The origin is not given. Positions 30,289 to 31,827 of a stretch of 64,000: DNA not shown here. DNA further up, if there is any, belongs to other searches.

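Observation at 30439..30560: URO-D family enzyme carrying a histone-H1/AlgP-like lysine-rich repeat tail encoded by a 15-bp tandem repeat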

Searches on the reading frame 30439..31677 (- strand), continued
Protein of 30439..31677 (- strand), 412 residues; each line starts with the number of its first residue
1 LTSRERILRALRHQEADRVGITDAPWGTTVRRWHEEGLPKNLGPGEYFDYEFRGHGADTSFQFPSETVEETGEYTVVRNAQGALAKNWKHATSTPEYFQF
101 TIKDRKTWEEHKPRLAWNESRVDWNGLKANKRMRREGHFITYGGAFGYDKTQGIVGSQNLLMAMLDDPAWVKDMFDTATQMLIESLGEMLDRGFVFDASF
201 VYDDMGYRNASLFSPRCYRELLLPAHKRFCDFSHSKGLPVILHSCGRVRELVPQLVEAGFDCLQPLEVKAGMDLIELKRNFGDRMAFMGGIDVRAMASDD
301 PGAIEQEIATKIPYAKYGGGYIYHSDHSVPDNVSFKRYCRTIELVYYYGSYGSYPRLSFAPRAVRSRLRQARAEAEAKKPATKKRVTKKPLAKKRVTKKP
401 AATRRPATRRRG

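Call 17: find_encoding_contigs(protein=P0003, flank=5000, max_places=3)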
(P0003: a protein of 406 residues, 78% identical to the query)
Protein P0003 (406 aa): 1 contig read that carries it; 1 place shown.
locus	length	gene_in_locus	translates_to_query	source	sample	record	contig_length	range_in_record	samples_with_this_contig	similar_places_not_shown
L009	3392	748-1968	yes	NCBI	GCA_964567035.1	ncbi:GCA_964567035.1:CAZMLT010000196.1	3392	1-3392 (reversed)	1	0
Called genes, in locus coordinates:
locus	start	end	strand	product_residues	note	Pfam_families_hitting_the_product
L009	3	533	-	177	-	?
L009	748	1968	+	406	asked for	PF01208:URO-D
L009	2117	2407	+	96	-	PF18765:Polbeta, PF01909:NTP_transf_2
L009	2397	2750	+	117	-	PF01934:HepT-like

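Call 22: find_encoding_contigs(protein=P0071, flank=6000, max_places=2)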
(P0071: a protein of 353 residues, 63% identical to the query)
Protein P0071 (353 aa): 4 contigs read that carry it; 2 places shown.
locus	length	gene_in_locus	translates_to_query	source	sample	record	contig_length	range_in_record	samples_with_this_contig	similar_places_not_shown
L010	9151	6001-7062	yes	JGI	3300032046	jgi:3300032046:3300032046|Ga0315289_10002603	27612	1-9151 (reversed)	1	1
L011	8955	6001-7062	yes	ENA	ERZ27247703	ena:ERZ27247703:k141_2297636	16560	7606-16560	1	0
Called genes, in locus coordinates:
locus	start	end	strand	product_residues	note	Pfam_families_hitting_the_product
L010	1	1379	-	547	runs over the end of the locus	PF01293:PEPCK_ATP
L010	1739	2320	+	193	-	-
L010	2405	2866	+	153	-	-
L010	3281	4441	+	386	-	PF20208:ARPP-1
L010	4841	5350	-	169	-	-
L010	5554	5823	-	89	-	-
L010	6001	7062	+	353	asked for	PF01208:URO-D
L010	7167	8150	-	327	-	PF01408:GFO_IDH_MocA, PF02894:GFO_IDH_MocA_C, PF22725:GFO_IDH_MocA_C3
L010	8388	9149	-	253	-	?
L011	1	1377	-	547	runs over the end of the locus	PF01293:PEPCK_ATP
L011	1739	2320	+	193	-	-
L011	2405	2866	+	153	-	-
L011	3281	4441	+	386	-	PF20208:ARPP-1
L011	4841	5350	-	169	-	-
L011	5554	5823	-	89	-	-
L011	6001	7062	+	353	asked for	PF01208:URO-D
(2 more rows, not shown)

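Call 23: find_encoding_contigs(protein=P0005, flank=8000, max_places=2)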
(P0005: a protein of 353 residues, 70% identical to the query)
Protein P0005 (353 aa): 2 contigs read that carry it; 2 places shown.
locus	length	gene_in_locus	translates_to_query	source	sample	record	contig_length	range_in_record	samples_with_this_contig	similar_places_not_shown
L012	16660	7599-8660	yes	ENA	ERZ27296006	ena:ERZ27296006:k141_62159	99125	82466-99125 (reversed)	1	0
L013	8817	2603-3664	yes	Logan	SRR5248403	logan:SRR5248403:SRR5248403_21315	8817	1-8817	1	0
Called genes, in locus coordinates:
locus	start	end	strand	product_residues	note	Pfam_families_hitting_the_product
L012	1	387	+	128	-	?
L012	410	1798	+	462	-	PF12176:MtaB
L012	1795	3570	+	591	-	PF01208:URO-D, PF02607:B12-binding_2, PF02310:B12-binding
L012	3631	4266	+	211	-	PF02607:B12-binding_2, PF02310:B12-binding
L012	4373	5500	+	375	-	PF01208:URO-D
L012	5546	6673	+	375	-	PF00248:Aldo_ket_red, PF13183:Fer4_8 (weak), PF13187:Fer4_9, PF13534:Fer4_17 (weak)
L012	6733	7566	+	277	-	PF03460:NIR_SIR_ferr, PF01077:NIR_SIR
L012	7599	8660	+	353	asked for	PF01208:URO-D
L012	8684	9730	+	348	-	PF01208:URO-D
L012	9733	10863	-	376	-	-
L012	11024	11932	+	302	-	PF00795:CN_hydrolase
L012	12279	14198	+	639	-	PF06480:FtsH_ext, PF00004:AAA, PF07728:AAA_5 (weak), PF17862:AAA_lid_3, PF01434:Peptidase_M41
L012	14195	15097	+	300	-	PF07719:TPR_2 (weak), PF13424:TPR_12 (weak), PF13432:TPR_16, PF12895:ANAPC3 (weak), PF13414:TPR_11 (weak), PF14559:TPR_19 (weak), PF13429:TPR_15 (weak), PF23914:TPR_CcmH_CycH (weak), +16 more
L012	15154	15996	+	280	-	PF04055:Radical_SAM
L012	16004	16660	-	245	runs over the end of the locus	PF01925:TauE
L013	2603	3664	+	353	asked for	PF01208:URO-D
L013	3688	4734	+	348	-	PF01208:URO-D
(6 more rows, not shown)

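Call 32: find_encoding_contigs(protein=P0001, flank=3000, max_places=6)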
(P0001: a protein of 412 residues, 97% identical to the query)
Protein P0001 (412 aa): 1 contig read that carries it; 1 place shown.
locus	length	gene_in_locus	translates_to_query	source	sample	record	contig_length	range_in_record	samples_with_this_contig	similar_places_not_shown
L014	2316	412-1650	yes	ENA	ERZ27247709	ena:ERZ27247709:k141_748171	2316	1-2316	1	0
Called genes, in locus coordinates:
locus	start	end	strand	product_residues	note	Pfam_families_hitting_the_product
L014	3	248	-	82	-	?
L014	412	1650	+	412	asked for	PF01208:URO-D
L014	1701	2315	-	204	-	?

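Call 35: list_cluster_members(proteins=[P0001, window:30439-31677:-])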
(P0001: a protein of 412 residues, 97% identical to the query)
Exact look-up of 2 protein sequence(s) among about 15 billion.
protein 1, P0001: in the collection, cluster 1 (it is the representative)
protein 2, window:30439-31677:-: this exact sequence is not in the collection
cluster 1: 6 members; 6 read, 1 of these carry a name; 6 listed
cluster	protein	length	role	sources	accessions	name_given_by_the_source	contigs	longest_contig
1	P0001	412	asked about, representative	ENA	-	-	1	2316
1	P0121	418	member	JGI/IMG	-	uroporphyrinogen decarboxylase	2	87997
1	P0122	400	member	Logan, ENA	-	-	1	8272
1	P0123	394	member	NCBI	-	-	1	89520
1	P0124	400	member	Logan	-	-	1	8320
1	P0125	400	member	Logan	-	-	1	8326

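Call 39: find_encoding_contigs(protein=P0123, flank=1000, max_places=3)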
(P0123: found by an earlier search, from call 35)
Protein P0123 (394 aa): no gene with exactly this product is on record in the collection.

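Call 40: find_encoding_contigs(protein=P0121, flank=6000, max_places=3)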
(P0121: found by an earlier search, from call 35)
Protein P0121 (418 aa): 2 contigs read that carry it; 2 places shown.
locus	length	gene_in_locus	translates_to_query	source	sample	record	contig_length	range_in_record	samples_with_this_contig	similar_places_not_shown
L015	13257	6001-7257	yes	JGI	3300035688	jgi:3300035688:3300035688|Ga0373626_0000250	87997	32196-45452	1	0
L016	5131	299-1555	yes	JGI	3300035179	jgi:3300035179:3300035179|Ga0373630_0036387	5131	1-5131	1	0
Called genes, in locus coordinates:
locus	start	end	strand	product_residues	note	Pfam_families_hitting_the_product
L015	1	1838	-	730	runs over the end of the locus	PF13328:HD_4, PF01966:HD, PF04607:RelA_SpoT, PF02824:TGS, PF19296:RelA_AH, PF28438:RelA_RIS, PF01842:ACT (weak), PF13291:ACT_4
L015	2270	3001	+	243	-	PF09509:Hypoth_Ymh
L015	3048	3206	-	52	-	PF01139:RtcB (weak)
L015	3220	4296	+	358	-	PF02985:HEAT (faint), PF13646:HEAT_2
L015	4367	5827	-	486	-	PF01139:RtcB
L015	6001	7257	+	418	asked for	PF01208:URO-D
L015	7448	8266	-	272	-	PF00702:Hydrolase (faint), PF08282:Hydrolase_3, PF12710:HAD (faint), PF05116:S6PP (weak)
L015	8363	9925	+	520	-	PF13191:AAA_16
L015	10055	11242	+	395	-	PF13477:Glyco_trans_4_2 (weak), PF20706:GT4-conflict, PF13439:Glyco_transf_4, PF13579:Glyco_trans_4_4, PF00534:Glycos_transf_1, PF13524:Glyco_trans_1_2 (weak), PF13692:Glyco_trans_1_4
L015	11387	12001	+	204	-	PF09335:VTT_dom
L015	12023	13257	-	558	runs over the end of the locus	PF04734:Ceramidase_alk, PF02036:SCP2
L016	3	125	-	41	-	?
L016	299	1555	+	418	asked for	PF01208:URO-D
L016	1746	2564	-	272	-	PF00702:Hydrolase (faint), PF08282:Hydrolase_3, PF12710:HAD (faint), PF05116:S6PP (weak)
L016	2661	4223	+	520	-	PF13191:AAA_16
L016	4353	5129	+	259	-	?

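Call 47: predict_structure(alignment_id=A1)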
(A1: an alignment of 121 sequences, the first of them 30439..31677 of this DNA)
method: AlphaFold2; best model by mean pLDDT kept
length: 412 residues; sequences in the alignment: 121
mean_pLDDT: 89.1   pTM: 0.83
mean pLDDT of the five models: 89.1, 88.6, 88.4, 88.1, 87.9
residues with pLDDT >= 90: 327; 70-90: 33; 50-70: 18; < 50: 34
segments of 3 or more residues with pLDDT < 50: 383-412
pLDDT, mean of each block of 10 residues (from residue 1): 98 97 95 97 95 98 98 96 94 86 97 98 97 98 97 96 97 98 98 98 92 95 99 99 93 98 91 94 96 95 95 95 94 96 96 59 61 67 43 36 41 37
secondary structure, 60 per line:
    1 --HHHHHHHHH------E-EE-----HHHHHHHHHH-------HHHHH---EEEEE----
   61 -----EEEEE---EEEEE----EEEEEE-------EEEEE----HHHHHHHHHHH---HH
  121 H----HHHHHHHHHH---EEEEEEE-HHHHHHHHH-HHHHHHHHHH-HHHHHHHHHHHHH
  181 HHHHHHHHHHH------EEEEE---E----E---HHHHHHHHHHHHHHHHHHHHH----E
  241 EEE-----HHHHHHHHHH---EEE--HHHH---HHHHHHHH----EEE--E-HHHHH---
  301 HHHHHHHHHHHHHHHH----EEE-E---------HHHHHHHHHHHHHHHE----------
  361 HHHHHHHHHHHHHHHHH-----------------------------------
elements in order: H3-11 H27-36 H44-48 E52-56 E66-70 E74-78 E83-88 E96-100 H105-115 H126-135 E139-145 H147-155 H157-166 H168-191 E198-202 H215-235 E240-243 H249-258 E262-264 H267-270 H274-281 E286-288 H293-297 H301-316 E321-323 H335-349 H361-377

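Call 48: search_protein_representatives(protein=window:30439-31677:-)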
Query: 412 residues. Proteins with E-value up to 0.001 (for the whole library): 8858; up to 1e-10: 4078; up to 1e-30: 338. The best 150 are listed.
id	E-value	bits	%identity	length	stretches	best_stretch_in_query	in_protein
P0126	2.3e-110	386.0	46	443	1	1-380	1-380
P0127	7.4e-108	377.8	49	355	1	1-351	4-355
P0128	1.1e-106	373.9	52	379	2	120-351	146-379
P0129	5.9e-106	371.5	48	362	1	3-351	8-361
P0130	7.7e-104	364.6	46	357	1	2-351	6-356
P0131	2.3e-101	356.4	48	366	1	1-351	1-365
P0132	7.8e-100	351.4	45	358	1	1-351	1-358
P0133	4.0e-99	349.0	46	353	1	1-346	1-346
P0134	3.0e-93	329.7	44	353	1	1-352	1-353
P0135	1.3e-91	324.3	42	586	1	1-363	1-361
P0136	1.0e-90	321.3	50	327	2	98-352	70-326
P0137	2.2e-90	320.2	44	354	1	1-351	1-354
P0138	1.3e-89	317.7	42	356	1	1-351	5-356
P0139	4.9e-89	315.8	46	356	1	1-352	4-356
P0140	3.4e-88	313.0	44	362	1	1-351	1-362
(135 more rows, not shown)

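Call 52: fold_search(model_id=the predicted structure, library=pdb)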
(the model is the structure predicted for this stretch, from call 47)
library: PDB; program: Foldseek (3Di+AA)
matches with E <= 10: 1845; with E <= 0.001: 74
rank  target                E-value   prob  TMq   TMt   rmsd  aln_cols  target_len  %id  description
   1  4ay7_A                6.0e-12  1.00  0.60  0.72   5.0       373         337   16  methyltransferase from Methanosarcina mazei (released 2012-10-31)
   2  4ay8_A                7.6e-12  1.00  0.60  0.71   5.4       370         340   16  SeMet-derivative of a methyltransferase from M. mazei (released 2012-10-31)
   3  3cyv                  1.6e-11  1.00  0.56  0.65   6.0       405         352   14  Crystal structure of uroporphyrinogen decarboxylase from Shigella flexineri: new insights into its catalytic mechanism (released 2009-04-28)
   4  2eja_A                4.3e-11  1.00  0.53  0.64   9.0       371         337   15  Crystal Structure Of Uroporphyrinogen Decarboxylase From Aquifex aeolicus (released 2008-03-18)
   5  4zr8_A                6.1e-11  1.00  0.61  0.70   5.1       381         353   17  Structure of uroporphyrinogen decarboxylase from Acinetobacter baumannii (released 2015-06-03)
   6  4wsh_A                6.1e-11  1.00  0.55  0.63   7.2       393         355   16  Crystal structure of Probable Uroporphyrinogen decarboxylase (UPD) (URO-D) from Pseudomonas aeruginosa (released 2014-11-19)
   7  6w2o                  7.3e-11  1.00  0.55  0.63   7.6       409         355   15  Crystal structure of uroporphyrinogen III decarboxylate (hemE) from Stenotrophomonas maltophilia (released 2020-04-22)
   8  1j93                  9.3e-11  1.00  0.59  0.69   6.3       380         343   14  Crystal Structure and Substrate Binding Modeling of the Uroporphyrinogen-III Decarboxylase from Nicotiana tabacum: Impli (released 2001-10-17)
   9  1jpi                  9.9e-11  1.00  0.58  0.67   5.7       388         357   12  Phe232Leu mutant of human UROD, human uroporphyrinogen III decarboxylase (released 2001-12-19)
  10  2eja_B                9.9e-11  1.00  0.52  0.63   9.2       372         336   15  Crystal Structure Of Uroporphyrinogen Decarboxylase From Aquifex aeolicus (released 2008-03-18)
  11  4zr8_B                1.3e-10  1.00  0.59  0.68   5.8       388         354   15  Structure of uroporphyrinogen decarboxylase from Acinetobacter baumannii (released 2015-06-03)
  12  2inf_A                1.8e-10  1.00  0.61  0.71   4.9       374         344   14  Crystal Structure of Uroporphyrinogen Decarboxylase from Bacillus subtilis (released 2006-10-24)
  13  3gvv                  1.8e-10  1.00  0.54  0.62   6.9       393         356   13  Single-chain UROD Y164G (GY) mutation (released 2009-07-07)
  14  1jpk                  2.9e-10  1.00  0.58  0.66   5.7       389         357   12  Gly156Asp mutant of Human UroD, human uroporphyrinogen III decarboxylase (released 2001-12-19)
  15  1r3y                  3.3e-10  1.00  0.59  0.68   5.6       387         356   11  Uroporphyrinogen Decarboxylase in complex with coproporphyrinogen-III (released 2003-12-09)
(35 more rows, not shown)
